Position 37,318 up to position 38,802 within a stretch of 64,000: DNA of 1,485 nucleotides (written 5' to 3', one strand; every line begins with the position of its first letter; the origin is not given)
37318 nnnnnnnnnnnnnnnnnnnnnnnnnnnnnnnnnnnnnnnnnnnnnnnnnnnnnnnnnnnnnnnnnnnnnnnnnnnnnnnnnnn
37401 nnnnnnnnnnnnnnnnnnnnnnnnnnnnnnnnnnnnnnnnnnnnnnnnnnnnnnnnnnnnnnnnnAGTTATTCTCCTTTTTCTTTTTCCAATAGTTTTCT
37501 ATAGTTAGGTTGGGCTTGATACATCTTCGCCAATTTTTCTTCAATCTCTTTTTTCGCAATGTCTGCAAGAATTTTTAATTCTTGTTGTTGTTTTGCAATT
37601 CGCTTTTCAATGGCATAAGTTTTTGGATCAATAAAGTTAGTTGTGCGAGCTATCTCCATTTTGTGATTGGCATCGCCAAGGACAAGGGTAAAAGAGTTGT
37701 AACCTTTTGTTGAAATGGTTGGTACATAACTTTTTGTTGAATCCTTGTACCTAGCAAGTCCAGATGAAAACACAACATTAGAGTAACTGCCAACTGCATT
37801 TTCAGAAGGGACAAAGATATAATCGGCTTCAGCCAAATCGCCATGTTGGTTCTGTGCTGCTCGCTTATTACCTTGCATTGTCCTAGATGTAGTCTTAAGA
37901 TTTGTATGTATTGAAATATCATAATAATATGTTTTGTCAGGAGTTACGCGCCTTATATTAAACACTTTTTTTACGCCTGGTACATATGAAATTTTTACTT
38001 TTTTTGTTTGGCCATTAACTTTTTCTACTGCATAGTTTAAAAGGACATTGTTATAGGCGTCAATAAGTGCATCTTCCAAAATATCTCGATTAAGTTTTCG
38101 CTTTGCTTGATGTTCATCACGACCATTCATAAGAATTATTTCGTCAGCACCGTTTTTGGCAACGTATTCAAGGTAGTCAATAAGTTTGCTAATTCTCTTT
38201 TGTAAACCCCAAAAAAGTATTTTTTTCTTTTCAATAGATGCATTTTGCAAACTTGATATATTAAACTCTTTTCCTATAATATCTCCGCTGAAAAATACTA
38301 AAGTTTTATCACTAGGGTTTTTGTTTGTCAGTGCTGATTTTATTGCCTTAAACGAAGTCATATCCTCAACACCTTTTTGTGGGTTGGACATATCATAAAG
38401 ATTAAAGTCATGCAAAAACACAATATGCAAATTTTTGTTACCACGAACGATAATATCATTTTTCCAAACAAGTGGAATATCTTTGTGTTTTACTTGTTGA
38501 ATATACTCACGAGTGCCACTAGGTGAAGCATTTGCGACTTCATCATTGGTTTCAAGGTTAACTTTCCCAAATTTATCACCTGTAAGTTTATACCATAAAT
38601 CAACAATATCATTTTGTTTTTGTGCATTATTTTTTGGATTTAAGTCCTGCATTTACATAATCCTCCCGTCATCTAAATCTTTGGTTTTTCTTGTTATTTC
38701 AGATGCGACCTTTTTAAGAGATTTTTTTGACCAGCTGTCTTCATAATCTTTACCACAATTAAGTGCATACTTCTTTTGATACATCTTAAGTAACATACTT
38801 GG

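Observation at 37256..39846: Orphan three-gene operon: metallophosphoesterase + degenerate MPE-like paralog + zinc-ribbon peptide, between trpS and a tRNA cluster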

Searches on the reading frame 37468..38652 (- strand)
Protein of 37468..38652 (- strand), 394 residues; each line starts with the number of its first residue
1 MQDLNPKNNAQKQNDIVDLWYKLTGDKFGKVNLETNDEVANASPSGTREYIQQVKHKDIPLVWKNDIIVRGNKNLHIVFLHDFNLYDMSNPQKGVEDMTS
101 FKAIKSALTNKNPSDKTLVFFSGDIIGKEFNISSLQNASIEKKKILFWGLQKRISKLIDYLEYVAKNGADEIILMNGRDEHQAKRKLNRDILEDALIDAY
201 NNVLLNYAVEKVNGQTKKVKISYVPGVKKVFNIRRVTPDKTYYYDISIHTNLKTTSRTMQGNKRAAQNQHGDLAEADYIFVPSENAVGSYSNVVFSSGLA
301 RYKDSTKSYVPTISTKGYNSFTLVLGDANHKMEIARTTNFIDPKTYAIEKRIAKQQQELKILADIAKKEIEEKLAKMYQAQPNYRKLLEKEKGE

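Call 4: search_protein_families(library=pfam, proteins=[window:37468-38652:-], max_evalue=1)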
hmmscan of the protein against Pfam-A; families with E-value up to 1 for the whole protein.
window:37468-38652:- (394 aa): 2 families
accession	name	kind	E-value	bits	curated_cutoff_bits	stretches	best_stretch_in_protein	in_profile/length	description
PF17883.6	MBG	-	0.029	15.3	23.3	1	241-322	11-94/97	MBG domain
PF11726.14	YagK_YfjJ_C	-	0.036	14.4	25.8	1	49-124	49-126/170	YagK/YfjJ C-terminal domain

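Call 5: search_protein_families(library=phrogs, proteins=[window:37468-38652:-], max_evalue=1)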
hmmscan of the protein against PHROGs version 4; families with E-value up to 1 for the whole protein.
window:37468-38652:- (394 aa): 2 families
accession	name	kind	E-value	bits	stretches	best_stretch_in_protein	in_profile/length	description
phrog_1458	-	unknown function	0.029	14.4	1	251-358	397-503/519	-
phrog_13713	-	unknown function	0.41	11.9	0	179-225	17-64/113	-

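Call 6: search_protein_families(library=padloc, proteins=[window:37468-38652:-], max_evalue=1)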
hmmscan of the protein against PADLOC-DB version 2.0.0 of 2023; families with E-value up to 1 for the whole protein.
window:37468-38652:- (394 aa): 1 family
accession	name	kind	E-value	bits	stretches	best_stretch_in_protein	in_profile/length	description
PDLC03072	Specificity_I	-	0.0011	16.1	1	294-364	135-202/448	Type I specificity subunit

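Call 7: search_protein_families(library=ncbifam, proteins=[window:37468-38652:-], max_evalue=1)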
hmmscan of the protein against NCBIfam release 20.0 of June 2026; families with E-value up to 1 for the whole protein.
window:37468-38652:- (394 aa): 0 families

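Call 9: search_solved_structures(query=window:37468-38652:-, max_evalue=1, show_alignments=1)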
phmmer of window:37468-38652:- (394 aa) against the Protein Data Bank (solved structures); distinct sequences matched with E-value up to 1: 2.
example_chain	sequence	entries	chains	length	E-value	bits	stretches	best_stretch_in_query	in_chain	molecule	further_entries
7cs2_A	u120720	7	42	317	0.26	13.7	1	5-42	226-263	Pinoresinol-lariciresinol reductase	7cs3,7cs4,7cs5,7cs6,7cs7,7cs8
7cs9_B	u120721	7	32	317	0.42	13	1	4-42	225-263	Pinoresinol reductase 1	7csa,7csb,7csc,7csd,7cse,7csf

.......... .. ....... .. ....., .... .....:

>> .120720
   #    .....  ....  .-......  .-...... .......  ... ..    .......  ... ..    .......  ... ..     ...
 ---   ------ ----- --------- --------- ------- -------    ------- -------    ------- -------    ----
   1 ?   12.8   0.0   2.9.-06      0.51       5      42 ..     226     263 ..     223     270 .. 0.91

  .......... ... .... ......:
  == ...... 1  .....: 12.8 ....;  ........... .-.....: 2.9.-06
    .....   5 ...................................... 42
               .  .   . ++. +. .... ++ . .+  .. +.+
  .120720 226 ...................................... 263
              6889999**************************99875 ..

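Call 11: search_dna_similar(query=window:37468-38652:-, collection=phages, mode=protein, max_evalue=0.001)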
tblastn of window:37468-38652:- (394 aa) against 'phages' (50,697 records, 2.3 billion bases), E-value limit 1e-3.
No match.

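Call 13: find_homologous_proteins(query=window:37468-38652:-)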
Query window:37468-38652:- (394 aa): 31 proteins with E <= 0.001 among 3297 candidates.
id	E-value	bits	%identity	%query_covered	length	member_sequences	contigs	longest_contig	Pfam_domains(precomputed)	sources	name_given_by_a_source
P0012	1.7e-256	868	100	100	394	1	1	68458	-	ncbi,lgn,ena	-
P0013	2.2e-234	795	89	100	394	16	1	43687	-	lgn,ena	-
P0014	9.4e-222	754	85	100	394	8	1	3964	-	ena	-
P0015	6.8e-219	744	84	100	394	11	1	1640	-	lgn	-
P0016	8.1e-205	698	79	100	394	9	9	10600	-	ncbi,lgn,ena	-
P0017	7.4e-160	550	62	100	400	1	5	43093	-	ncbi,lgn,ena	-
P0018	4.6e-159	548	62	100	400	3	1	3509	-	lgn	-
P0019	1.2e-158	546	62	100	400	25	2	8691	-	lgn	-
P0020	4.0e-153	528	61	100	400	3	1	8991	-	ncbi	-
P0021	1.2e-150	520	59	100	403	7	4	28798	-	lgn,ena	-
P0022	2.0e-148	513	60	96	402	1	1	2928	-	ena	-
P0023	5.6e-136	472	68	50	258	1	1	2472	-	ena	-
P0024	5.4e-108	380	48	98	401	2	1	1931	-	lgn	-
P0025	6.2e-105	370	47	96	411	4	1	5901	-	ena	-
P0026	1.0e-104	369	46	94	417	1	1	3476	-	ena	-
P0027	8.3e-104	366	49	94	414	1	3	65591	-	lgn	-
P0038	2.4e-98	348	47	94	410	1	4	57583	-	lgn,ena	-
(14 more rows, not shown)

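Call 14: find_encoding_contigs(protein=P0027, flank=10000, max_places=3)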
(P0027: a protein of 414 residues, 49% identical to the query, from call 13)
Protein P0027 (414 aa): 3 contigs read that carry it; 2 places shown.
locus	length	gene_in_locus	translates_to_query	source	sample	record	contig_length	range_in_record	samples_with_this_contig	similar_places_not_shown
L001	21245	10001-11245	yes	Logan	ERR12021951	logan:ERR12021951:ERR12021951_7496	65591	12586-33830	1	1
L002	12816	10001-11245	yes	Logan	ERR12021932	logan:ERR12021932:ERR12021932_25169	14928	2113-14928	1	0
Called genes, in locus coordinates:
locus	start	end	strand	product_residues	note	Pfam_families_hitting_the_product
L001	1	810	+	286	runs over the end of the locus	PF01509:TruB_N, PF16198:TruB_C_2 (weak)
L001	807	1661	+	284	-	PF01261:AP_endonuc_2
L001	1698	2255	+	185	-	PF08207:EFP_N, PF01132:EFP, PF09285:Elong-fact-P_C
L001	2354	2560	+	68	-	-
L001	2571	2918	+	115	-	PF02452:PemK_toxin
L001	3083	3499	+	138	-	-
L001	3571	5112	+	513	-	-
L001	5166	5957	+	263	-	PF10502:Peptidase_S26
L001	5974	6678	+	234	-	-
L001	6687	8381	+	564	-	PF03485:Arg_tRNA_synt_N, PF00750:tRNA-synt_1d, PF05746:DALR_1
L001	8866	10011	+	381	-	-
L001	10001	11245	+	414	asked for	-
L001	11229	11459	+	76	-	PF13248:Zn_ribbon_3 (weak), PF24460:DUF7575 (weak), PF13240:Zn_Ribbon_1 (weak)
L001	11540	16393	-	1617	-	PF02674:Colicin_V (faint)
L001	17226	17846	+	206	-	-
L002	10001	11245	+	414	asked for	-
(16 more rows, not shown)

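Call 15: find_encoding_contigs(protein=P0038, flank=10000, max_places=3)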
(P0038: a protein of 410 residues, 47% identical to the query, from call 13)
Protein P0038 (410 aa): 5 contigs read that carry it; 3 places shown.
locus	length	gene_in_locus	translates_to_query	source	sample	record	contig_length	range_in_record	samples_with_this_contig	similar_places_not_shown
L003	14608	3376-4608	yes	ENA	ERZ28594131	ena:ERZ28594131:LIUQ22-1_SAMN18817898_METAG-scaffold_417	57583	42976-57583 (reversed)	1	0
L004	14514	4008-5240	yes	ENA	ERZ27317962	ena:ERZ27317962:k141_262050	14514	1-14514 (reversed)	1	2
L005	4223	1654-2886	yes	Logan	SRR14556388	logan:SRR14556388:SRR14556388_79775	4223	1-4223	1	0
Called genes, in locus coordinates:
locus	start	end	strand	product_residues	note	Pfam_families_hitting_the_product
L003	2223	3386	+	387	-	-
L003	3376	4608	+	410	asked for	-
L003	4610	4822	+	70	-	PF12773:DZR (weak), PF13248:Zn_ribbon_3 (weak), PF24460:DUF7575 (weak), PF13240:Zn_Ribbon_1 (weak)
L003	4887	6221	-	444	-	PF05958:tRNA_U5-meth_tr, PF02475:TRM5-TYW2_MTfase (faint)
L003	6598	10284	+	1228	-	PF04563:RNA_pol_Rpb2_1, PF04561:RNA_pol_Rpb2_2, PF04565:RNA_pol_Rpb2_3, PF10385:RNA_pol_Rpb2_45, PF00562:RNA_pol_Rpb2_6, PF04560:RNA_pol_Rpb2_7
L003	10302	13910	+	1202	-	-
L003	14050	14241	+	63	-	-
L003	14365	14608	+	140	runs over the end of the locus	-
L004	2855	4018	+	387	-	-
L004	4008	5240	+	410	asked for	-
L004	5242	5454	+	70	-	PF12773:DZR (weak), PF13248:Zn_ribbon_3 (weak), PF24460:DUF7575 (weak), PF13240:Zn_Ribbon_1 (weak)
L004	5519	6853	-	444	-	PF05958:tRNA_U5-meth_tr, PF02475:TRM5-TYW2_MTfase (faint)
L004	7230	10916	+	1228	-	PF04563:RNA_pol_Rpb2_1, PF04561:RNA_pol_Rpb2_2, PF04565:RNA_pol_Rpb2_3, PF10385:RNA_pol_Rpb2_45, PF00562:RNA_pol_Rpb2_6, PF04560:RNA_pol_Rpb2_7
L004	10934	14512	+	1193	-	PF04997:RNA_pol_Rpb1_1, PF00623:RNA_pol_Rpb1_2, PF04983:RNA_pol_Rpb1_3, PF05000:RNA_pol_Rpb1_4 (faint), PF04998:RNA_pol_Rpb1_5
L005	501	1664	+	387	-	-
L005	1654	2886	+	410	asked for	-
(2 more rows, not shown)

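Call 16: find_encoding_contigs(protein=P0017, flank=10000, max_places=3)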
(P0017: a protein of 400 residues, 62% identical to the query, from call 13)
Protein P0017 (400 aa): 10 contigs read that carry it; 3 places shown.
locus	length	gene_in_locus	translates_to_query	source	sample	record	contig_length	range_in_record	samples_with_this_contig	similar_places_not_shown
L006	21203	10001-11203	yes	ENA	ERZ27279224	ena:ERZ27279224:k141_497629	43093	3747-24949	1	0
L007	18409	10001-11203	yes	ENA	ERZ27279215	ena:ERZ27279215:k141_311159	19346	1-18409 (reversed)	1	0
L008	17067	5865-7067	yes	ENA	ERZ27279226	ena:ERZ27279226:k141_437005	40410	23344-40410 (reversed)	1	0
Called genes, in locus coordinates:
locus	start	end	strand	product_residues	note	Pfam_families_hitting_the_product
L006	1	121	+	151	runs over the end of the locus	PF20935:DUF6847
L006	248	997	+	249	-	PF00929:RNase_T, PF13482:RNase_H_2 (faint)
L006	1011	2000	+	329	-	PF09397:FtsK_gamma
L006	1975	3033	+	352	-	-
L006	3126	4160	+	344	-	PF13280:WYL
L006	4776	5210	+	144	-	-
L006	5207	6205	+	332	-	PF00217:ATP-gua_Ptrans, PF27454:McsB_C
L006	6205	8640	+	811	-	PF02861:Clp_N, PF13191:AAA_16 (weak), PF00004:AAA, PF17871:AAA_lid_9, PF00004:AAA, PF07724:AAA_2, PF07728:AAA_5, PF10431:ClpB_D2-small, +7 more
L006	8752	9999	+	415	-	-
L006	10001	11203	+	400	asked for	-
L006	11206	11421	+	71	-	PF24460:DUF7575 (weak)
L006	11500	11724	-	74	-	PF06257:VEG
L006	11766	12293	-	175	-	-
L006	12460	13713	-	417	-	PF06838:Met_gamma_lyase, PF01053:Cys_Met_Meta_PP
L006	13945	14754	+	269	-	PF04973:NMN_transporter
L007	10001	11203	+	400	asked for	-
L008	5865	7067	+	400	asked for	-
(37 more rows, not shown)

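Call 25: find_related_loci(query=A2, collection=genome_contigs, flank=8000)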
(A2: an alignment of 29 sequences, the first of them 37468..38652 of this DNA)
Query A2 (394 aa) in genome_contigs; peptide patterns used: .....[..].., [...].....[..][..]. (x = any residue, [..] = any of these).
33 stretches matched a pattern; 13 encode a relative of the query (tblastn E <= 1e-3); 13 distinct loci.
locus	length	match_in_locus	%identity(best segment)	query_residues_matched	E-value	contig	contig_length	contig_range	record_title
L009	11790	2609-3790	88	1-394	0e+0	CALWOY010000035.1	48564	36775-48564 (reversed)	MAG: uncultured Clostridia bacterium isolate E30__bin7 genome assembly, contig: E30__k127_1885827, whole genome shotgun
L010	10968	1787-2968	85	1-394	0e+0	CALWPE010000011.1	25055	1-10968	MAG: uncultured Clostridia bacterium isolate E04__bin364 genome assembly, contig: E04__k127_1291877, whole genome shotgu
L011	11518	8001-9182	84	1-394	0e+0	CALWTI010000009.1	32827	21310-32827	MAG: uncultured Clostridia bacterium isolate BRZ_FE__bin27 genome assembly, contig: BRZ_FE__NODE_2038_length_32827_cov_4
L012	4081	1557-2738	84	1-394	0e+0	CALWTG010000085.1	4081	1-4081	MAG: uncultured Clostridia bacterium isolate BRZ_AD__bin10 genome assembly, contig: BRZ_AD__NODE_17032_length_4081_cov_4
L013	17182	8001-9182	84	1-394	0e+0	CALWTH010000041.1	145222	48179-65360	MAG: uncultured Clostridia bacterium isolate E21__bin298 genome assembly, contig: E21__k127_7241394, whole genome shotgu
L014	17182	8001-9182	79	1-394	0e+0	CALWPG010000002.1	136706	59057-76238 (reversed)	MAG: uncultured Clostridia bacterium isolate BRZ_FI__bin11 genome assembly, contig: BRZ_FI__NODE_135_length_136706_cov_6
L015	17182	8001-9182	89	1-394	0e+0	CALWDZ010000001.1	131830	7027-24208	MAG: uncultured Clostridia bacterium isolate BRZ_KC__bin26 genome assembly, contig: BRZ_KC__NODE_134_length_131830_cov_1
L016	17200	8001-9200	62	1-394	4e-170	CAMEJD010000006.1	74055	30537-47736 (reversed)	MAG: uncultured Clostridia bacterium isolate SRR15057924_bin.10_metaWRAP_v1.3_MAG genome assembly, contig: ERZ10407652.9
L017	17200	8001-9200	62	1-394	3e-169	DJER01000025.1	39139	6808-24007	MAG TPA_asm: Christensenella sp. UBA5893 UBA5893_contig_6455, whole genome shotgun sequence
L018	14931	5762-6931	62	11-394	5e-164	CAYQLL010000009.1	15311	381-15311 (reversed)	MAG TPA_asm: uncultured Christensenella sp. isolate binchicken_co354_243 genome assembly, contig: NODE_4299_length_15311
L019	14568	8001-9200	60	1-394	4e-164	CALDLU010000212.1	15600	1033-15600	MAG TPA_asm: uncultured Clostridia bacterium isolate SRR1747028_bin.21_CONCOCT_v1.1_MAG genome assembly, contig: ERZ8082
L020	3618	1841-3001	45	4-381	1e-104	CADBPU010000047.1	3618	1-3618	MAG: uncultured Clostridiales bacterium isolate RUG14195 genome assembly, contig: RUG14195_asm_47, whole genome shotgun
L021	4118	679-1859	50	5-390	4e-81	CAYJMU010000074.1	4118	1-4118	MAG TPA_asm: uncultured Lachnospiraceae bacterium isolate ERP123703_co3_320 genome assembly, contig: NODE_23426_length_4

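Call 32: predict_structure(alignment_id=A2)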
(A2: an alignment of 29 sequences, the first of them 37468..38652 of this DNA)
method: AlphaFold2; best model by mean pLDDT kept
length: 394 residues; sequences in the alignment: 29
mean_pLDDT: 66.8   pTM: 0.63
mean pLDDT of the five models: 66.8, 64.9, 64.5, 64.0, 62.1
residues with pLDDT >= 90: 51; 70-90: 149; 50-70: 81; < 50: 113
segments of 3 or more residues with pLDDT < 50: 1-60, 84-97, 135-146, 179-189, 304-313, 339-342
pLDDT, mean of each block of 10 residues (from residue 1): 35 44 40 36 35 43 85 91 48 44 80 91 63 47 44 74 88 72 44 60 73 71 81 92 90 79 83 85 81 81 44 62 91 72 57 71 85 80 69 54
secondary structure, 60 per line:
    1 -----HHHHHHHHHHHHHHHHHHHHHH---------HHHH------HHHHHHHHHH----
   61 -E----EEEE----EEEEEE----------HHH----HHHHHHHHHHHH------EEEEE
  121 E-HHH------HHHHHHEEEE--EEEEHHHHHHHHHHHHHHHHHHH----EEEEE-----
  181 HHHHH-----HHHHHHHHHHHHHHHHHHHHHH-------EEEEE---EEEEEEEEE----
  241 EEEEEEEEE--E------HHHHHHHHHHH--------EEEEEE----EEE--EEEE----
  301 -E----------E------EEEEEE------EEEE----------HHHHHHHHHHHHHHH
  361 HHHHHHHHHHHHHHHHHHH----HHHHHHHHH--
elements in order: H6-27 H37-40 H47-56 E67-70 E75-80 H98-109 E116-121 H132-137 E138-141 E144-147 H148-166 E171-175 H181-185 H191-212 E220-224 E228-236 E241-249 H259-269 E278-283 E288-290 E293-296 E320-325 E332-335 H346-379 H384-392

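Call 41: find_encoding_contigs(protein=P0021, flank=10000, max_places=2)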
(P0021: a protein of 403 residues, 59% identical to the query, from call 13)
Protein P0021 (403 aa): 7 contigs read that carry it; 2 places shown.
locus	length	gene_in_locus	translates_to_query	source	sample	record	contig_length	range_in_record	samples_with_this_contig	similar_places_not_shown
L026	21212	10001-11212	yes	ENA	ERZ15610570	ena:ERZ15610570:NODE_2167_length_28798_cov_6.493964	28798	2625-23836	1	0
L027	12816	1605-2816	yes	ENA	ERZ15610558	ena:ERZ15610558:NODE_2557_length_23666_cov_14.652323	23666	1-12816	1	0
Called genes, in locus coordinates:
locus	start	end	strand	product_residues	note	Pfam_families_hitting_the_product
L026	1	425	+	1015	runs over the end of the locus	?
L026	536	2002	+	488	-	PF13396:PLDc_N, PF13091:PLDc_2, PF00614:PLDc (weak), PF13091:PLDc_2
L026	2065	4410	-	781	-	PF09364:XFP_N, PF03894:XFP, PF09363:XFP_C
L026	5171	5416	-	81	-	PF13443:HTH_26, PF01381:HTH_3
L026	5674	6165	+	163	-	-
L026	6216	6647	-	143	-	PF01592:NifU_N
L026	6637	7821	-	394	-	PF00266:Aminotran_5, PF00155:Aminotran_1_2 (weak), PF01041:DegT_DnrJ_EryC1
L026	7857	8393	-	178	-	PF02082:Rrf2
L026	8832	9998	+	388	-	-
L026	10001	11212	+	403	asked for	-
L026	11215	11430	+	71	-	PF12773:DZR (weak), PF13240:Zn_Ribbon_1 (weak), PF24460:DUF7575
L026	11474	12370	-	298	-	PF00126:HTH_1, PF03466:LysR_substrate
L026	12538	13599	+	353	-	-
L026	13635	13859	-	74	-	PF06257:VEG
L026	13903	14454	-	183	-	-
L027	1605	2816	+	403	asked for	-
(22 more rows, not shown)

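Call 47: search_protein_representatives(alignment_id=A2)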
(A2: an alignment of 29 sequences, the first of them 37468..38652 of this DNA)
Query: 29 sequences, 406 profile positions. Proteins with E-value up to 0.001 (for the whole library): 33; up to 1e-10: 31; up to 1e-30: 20. The best 33 are listed.
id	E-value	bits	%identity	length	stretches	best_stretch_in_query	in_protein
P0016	8.5e-186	634.3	-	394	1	4-403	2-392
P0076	1.8e-170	583.8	-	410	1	1-400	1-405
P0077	1.7e-138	478.5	-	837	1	3-399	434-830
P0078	1.0e-119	416.6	-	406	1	1-394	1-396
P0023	2.6e-108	379.1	-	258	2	74-216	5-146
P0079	5.4e-69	249.6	-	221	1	201-404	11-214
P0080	1.2e-66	241.9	-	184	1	4-180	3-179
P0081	6.7e-65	236.1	-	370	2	6-200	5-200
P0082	4.3e-63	230.2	-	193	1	209-396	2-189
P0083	9.2e-49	183.0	-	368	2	7-202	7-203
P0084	7.1e-47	176.8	-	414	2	14-205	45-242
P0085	5.4e-45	170.5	-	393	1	10-388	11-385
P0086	8.3e-43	163.4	-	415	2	10-199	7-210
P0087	3.0e-42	161.5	-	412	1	9-400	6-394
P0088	2.2e-41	158.7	-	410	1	29-390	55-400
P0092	7.2e-32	127.3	-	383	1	3-390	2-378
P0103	2.5e-19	86.0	-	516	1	10-344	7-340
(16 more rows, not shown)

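Call 49: find_encoding_contigs(protein=P0085, flank=10000, max_places=3)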
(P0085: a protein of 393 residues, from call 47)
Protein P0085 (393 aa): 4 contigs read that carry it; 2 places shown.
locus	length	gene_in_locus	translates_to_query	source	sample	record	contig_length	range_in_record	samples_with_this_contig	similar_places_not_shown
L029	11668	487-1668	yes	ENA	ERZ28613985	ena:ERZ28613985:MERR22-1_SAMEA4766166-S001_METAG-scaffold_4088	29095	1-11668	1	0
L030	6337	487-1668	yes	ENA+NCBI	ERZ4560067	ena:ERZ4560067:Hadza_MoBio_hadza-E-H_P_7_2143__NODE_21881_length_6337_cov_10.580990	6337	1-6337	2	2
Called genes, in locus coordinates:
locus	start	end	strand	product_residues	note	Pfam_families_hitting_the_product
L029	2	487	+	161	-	?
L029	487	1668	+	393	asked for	-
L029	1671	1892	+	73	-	PF13248:Zn_ribbon_3 (weak), PF24460:DUF7575 (weak)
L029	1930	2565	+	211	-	PF04402:SIMPL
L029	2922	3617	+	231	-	PF00149:Metallophos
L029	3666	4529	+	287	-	PF03747:ADP_ribosyl_GH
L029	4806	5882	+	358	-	PF01546:Peptidase_M20, PF07687:M20_dimer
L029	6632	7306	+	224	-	PF06161:DUF975 (weak)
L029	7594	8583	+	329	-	PF00579:tRNA-synt_1b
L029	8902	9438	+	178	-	PF00440:TetR_N (faint)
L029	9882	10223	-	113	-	PF11969:DcpS_C, PF01230:HIT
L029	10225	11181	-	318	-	-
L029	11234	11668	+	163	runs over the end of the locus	PF00080:Sod_Cu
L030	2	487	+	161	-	?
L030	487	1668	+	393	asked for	-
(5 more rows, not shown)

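Call 50: find_encoding_contigs(protein=P0103, flank=10000, max_places=3)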
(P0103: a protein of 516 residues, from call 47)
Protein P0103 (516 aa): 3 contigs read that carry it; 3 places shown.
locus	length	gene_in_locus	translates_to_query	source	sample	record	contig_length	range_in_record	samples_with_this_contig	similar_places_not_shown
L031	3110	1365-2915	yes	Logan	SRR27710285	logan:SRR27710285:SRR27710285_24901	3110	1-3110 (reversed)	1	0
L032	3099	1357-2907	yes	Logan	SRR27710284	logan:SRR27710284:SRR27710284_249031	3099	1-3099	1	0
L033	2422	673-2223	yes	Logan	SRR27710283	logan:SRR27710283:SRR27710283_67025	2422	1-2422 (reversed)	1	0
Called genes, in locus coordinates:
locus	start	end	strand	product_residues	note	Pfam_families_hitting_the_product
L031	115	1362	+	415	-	-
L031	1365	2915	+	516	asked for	-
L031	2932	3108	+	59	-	?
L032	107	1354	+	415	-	-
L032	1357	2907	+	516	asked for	-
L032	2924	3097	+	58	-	?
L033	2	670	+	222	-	?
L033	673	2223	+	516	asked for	-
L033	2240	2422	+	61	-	?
